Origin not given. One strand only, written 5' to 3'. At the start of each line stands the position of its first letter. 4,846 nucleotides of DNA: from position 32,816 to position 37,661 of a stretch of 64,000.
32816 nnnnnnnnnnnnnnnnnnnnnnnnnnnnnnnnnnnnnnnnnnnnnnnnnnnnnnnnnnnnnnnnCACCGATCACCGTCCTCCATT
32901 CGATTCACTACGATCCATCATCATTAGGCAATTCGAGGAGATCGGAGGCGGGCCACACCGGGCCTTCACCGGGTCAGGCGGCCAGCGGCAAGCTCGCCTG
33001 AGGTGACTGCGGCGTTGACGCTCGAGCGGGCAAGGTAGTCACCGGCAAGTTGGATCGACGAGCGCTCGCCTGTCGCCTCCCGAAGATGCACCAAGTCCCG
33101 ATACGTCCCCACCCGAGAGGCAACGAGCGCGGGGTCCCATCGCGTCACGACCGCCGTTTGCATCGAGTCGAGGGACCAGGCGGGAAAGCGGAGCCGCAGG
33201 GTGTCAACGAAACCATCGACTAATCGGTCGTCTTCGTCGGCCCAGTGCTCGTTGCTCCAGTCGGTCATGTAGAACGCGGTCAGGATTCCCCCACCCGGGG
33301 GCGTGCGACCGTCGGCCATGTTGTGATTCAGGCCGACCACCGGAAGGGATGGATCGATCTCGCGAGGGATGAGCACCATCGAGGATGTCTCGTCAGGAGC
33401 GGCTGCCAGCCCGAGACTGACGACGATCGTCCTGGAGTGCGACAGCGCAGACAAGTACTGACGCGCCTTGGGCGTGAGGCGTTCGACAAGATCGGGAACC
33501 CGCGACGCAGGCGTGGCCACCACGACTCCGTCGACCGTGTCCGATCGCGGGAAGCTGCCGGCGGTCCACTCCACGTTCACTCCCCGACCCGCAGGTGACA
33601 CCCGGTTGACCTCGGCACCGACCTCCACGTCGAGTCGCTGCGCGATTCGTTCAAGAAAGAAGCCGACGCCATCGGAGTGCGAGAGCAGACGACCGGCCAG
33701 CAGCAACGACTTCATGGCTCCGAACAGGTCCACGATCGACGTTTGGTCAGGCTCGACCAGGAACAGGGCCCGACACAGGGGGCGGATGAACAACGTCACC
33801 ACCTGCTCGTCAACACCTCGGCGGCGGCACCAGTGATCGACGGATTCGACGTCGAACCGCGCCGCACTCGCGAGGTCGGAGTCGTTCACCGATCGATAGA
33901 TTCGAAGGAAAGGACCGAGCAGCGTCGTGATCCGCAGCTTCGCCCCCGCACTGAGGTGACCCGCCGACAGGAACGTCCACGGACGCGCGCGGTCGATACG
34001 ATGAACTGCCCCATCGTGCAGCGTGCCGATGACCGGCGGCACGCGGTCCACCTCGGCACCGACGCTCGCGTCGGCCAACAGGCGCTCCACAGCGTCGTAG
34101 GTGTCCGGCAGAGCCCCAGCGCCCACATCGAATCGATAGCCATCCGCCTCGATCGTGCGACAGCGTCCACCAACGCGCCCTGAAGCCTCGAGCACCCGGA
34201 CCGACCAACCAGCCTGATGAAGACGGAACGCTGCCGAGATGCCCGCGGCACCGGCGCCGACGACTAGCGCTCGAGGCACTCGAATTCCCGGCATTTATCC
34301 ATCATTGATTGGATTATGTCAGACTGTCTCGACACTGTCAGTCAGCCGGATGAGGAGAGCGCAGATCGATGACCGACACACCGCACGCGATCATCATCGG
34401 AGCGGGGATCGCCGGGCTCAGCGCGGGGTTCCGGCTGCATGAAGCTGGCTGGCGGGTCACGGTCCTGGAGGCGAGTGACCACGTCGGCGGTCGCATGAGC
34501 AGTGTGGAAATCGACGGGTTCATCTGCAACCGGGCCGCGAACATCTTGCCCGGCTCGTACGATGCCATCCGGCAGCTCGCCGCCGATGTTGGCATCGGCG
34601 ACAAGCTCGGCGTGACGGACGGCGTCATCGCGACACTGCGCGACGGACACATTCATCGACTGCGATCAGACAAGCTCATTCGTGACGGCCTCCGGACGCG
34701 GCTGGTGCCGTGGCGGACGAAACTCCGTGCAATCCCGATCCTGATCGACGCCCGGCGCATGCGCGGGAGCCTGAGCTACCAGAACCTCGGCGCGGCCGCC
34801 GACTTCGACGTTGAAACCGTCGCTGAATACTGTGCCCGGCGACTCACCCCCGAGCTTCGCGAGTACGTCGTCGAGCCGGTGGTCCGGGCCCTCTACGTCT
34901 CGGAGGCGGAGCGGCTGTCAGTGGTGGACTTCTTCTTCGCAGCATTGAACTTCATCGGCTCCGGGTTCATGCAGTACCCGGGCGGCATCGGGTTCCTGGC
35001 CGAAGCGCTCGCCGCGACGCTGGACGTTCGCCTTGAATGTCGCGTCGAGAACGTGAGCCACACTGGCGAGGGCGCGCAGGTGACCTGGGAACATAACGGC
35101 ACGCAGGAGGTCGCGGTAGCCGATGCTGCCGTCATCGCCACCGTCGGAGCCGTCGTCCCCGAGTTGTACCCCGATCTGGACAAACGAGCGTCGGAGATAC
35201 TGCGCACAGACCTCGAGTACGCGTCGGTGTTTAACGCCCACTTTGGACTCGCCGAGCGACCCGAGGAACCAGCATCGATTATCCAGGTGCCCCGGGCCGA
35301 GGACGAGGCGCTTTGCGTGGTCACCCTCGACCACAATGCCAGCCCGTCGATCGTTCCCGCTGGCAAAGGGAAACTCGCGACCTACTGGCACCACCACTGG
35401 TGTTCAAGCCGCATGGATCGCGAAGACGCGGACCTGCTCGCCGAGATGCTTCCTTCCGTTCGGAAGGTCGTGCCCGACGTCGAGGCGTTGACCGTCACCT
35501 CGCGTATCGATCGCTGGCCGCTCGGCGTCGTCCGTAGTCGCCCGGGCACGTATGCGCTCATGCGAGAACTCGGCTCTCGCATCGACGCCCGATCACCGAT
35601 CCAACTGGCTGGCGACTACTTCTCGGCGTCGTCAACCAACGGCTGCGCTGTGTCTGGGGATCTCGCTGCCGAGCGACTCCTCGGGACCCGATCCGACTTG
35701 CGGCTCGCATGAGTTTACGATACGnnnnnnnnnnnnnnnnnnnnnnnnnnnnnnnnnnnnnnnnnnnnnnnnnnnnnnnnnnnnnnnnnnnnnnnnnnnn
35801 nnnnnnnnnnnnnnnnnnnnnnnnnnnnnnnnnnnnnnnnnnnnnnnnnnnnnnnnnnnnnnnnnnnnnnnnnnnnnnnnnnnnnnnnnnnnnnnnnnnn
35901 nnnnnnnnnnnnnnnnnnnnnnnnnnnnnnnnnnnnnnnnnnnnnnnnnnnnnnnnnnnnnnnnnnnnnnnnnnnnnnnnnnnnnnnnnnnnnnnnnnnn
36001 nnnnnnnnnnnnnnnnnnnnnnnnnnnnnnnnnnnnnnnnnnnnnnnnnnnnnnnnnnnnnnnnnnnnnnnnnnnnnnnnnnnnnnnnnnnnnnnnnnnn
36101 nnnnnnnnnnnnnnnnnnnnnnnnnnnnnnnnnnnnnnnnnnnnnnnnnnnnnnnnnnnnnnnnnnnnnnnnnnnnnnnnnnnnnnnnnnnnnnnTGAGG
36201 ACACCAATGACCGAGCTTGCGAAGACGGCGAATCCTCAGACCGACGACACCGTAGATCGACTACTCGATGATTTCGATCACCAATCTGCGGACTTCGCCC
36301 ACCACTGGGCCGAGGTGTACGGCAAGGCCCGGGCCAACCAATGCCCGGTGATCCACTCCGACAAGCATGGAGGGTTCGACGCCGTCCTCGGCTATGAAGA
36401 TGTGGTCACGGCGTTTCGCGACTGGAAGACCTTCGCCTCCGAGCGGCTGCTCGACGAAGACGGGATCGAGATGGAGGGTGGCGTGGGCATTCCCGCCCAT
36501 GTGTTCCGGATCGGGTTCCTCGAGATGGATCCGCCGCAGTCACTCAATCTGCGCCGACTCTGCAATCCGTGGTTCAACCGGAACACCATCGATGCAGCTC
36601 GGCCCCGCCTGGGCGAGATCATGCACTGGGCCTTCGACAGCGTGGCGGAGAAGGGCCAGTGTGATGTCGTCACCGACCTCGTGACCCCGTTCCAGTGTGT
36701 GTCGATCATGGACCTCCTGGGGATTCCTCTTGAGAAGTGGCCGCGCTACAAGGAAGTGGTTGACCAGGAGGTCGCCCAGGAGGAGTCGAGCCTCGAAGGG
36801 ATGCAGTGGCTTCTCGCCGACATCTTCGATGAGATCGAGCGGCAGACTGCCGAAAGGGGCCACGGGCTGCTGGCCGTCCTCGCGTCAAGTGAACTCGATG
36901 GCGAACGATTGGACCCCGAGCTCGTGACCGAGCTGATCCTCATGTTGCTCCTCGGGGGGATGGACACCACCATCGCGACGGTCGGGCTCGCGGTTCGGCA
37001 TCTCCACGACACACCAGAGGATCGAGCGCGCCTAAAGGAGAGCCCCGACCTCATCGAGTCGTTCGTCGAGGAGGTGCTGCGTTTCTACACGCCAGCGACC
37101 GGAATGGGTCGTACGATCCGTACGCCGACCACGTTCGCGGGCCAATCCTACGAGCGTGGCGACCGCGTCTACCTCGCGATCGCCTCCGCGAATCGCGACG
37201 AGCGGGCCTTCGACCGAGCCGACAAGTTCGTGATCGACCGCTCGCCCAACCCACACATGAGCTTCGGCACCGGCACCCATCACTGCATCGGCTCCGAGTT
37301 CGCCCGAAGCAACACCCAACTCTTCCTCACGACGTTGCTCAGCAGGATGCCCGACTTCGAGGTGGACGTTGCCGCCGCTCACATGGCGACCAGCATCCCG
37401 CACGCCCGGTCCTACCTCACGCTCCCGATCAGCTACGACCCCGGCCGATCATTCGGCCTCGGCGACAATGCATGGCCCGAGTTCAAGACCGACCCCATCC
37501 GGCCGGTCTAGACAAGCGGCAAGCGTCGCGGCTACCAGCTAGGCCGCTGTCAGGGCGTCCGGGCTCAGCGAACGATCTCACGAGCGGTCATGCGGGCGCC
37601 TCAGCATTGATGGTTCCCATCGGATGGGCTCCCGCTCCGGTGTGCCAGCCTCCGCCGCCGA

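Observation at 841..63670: Pervasive short tandem micro-duplications (mostly 15-nt units), in-frame inside genes, by eye confined to the two housekeeping flanks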

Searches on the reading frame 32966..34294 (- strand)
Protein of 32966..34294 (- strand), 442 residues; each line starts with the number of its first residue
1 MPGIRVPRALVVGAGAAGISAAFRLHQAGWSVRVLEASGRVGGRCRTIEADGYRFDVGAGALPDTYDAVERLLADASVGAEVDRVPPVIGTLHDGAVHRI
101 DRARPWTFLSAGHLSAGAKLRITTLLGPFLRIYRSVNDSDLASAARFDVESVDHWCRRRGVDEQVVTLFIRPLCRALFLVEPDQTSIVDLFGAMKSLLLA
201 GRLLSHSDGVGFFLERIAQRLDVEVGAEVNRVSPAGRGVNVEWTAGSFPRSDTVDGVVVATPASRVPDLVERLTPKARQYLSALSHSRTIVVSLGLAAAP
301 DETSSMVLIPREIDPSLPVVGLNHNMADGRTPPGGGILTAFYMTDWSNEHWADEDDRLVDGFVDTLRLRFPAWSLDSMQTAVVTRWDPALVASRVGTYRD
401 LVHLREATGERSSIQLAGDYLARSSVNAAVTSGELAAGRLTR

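Call 27: search_protein_families(library=pfam, proteins=[window:32966-34294:-], max_evalue=0.00001)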
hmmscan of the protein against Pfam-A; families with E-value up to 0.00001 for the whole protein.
window:32966-34294:- (442 aa): 2 families
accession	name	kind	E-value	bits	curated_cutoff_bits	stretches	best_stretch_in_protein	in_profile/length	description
PF01593.30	Amino_oxidase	-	9.9e-39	134.3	19.8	1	17-440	2-442/443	Flavin containing amine oxidoreductase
PF13450.12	NAD_binding_8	-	2.1e-15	57.2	21.9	1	11-75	1-67/68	NAD(P)-binding Rossmann-like domain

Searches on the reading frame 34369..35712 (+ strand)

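Call 27: search_protein_families(library=pfam, proteins=[window:34369-35712:+], max_evalue=0.00001)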
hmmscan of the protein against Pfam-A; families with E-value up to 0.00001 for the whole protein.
window:34369-35712:+ (447 aa): 4 families
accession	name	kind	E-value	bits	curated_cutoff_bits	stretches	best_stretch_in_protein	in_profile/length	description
PF01593.30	Amino_oxidase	-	6.9e-42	144.7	19.8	1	14-438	1-443/443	Flavin containing amine oxidoreductase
PF13450.12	NAD_binding_8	-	8.7e-16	58.4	21.9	1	9-72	1-66/68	NAD(P)-binding Rossmann-like domain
PF01266.30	DAO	-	1.7e-11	44.7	27.9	1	7-376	2-303/353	FAD dependent oxidoreductase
PF00890.30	FAD_binding_2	-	3.9e-07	30.1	20.4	1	7-41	2-36/414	FAD binding domain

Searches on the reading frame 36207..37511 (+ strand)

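Call 27: search_protein_families(library=pfam, proteins=[window:36207-37511:+], max_evalue=0.00001)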
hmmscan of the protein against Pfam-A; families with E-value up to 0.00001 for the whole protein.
window:36207-37511:+ (434 aa): 1 family
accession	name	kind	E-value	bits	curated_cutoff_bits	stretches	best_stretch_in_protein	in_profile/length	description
PF00067.27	p450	-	6.8e-23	81.6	22.8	1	214-388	235-436/462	Cytochrome P450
